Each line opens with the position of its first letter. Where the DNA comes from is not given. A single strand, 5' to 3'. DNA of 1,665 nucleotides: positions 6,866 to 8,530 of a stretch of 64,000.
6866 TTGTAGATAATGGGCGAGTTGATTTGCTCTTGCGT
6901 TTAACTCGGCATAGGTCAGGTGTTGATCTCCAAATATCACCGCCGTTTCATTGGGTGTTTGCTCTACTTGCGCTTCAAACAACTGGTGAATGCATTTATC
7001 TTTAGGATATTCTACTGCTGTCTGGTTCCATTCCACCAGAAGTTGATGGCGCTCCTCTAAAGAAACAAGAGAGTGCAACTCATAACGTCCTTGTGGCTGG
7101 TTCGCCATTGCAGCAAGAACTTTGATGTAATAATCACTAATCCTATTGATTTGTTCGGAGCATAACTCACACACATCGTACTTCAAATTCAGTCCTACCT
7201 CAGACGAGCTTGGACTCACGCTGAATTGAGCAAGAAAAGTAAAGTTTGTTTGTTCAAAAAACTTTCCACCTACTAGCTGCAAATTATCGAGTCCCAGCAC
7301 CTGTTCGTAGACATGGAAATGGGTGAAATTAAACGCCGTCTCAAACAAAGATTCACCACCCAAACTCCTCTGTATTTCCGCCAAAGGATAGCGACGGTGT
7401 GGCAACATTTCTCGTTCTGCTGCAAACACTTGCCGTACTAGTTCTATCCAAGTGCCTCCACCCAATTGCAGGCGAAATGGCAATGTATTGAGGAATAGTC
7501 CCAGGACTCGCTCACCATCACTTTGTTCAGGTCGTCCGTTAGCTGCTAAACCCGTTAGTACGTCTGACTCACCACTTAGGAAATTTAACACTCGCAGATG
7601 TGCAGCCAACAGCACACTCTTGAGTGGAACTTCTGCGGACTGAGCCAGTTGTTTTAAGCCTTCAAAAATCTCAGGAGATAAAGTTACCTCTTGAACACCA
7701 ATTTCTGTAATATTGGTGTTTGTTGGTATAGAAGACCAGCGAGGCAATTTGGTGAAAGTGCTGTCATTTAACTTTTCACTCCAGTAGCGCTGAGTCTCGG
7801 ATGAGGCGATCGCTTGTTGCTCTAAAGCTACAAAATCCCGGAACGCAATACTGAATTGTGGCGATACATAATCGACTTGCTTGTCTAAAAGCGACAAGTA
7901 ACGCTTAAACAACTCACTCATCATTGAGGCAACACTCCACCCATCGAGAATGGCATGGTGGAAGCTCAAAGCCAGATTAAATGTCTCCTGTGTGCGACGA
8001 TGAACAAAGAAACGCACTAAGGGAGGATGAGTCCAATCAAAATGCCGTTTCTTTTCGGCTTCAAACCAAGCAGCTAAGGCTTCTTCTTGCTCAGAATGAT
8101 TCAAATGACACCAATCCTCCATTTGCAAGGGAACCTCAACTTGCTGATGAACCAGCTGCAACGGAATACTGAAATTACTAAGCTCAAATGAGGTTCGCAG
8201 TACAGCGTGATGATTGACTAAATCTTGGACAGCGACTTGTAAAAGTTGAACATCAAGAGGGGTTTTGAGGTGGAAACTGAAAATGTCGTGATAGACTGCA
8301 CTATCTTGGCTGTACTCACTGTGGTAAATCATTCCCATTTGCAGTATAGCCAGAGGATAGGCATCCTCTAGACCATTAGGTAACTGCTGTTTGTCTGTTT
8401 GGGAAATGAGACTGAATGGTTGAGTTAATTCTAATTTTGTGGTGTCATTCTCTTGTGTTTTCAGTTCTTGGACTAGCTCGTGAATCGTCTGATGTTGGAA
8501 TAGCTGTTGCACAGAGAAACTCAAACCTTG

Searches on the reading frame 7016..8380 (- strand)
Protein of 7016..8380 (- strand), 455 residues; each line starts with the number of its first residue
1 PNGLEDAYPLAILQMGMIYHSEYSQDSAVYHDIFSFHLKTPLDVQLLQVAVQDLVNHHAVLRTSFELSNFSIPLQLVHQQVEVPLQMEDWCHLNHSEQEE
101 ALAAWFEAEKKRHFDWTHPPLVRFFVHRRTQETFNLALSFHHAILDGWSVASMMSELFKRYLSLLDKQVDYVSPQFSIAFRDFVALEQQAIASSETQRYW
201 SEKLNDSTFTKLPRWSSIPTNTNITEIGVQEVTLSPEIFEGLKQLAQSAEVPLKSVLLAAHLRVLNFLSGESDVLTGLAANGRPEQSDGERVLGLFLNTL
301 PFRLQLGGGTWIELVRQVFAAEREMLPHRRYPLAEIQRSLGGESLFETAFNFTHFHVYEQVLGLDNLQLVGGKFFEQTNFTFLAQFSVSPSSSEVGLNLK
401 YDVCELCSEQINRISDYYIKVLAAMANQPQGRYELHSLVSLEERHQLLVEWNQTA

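Call 29: search_solved_structures(query=window:7016-8380:-, max_evalue=0.00001)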
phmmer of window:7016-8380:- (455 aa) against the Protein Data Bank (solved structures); distinct sequences matched with E-value up to 0.00001: 45.
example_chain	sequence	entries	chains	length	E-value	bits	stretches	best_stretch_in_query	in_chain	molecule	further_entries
8jbr_A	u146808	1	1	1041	1.7e-159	534.5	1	1-454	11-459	McyA protein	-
7r9x_A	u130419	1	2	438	3.8e-68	233.5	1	1-425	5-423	AmbE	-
8hlk_A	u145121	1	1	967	1.1e-50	175.9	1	3-454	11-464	Microcystin synthetase B (Fragment)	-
9lcq_A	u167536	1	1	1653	1.3e-48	169.1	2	4-453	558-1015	PvdL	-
9up2_A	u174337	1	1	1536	2.7e-48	168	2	4-453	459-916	PvdL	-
9lcp_A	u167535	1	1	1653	3.3e-48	167.8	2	4-453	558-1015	PvdL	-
9lco_A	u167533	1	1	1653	3.4e-48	167.7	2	4-453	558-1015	PvdL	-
9rde_A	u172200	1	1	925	4.3e-36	127.8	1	4-338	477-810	Bacitracin synthase 3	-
8f7h_A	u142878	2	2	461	4.6e-34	121.2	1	4-390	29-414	Surfactin synthetase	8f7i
8f7f_A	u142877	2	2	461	7.9e-34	120.4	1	4-390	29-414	Surfactin synthetase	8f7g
9bfd_B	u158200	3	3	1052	2e-32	115.8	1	4-454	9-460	Tyrocidine synthase 2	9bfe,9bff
2vsq_A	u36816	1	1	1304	3.5e-32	115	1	4-452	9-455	SURFACTIN SYNTHETASE SUBUNIT 3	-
6p1j_A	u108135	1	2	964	3.7e-30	108.3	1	6-455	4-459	Txo2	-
2jgp_A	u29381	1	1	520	1e-26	97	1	8-432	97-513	TYROCIDINE SYNTHETASE 3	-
6oyf_A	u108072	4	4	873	7.6e-26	94.1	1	9-455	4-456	Txo1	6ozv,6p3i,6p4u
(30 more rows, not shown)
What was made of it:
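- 7016..8380 (-): C* is a dehydrating (modAA-type) condensation domain. It converts the upstream Thr-S-T into dehydrobutyrine (Dhb) while condensing. Best PDB sequence hits are McyA 8jbr (E=1.7e-159) and AmbE 7r9x (E=3.8e-68) (call 29).
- On Nostopeptolide L-type assembly line: C* resembles McyA/AmbE (call 29).
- Closest known: Dehydrating condensation domains McyA-C2. Same: C* aligns full-length with both (E=1.7e-159 and 3.8e-68, call 29).
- C\*: it is McyA/AmbE-like (call 29).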
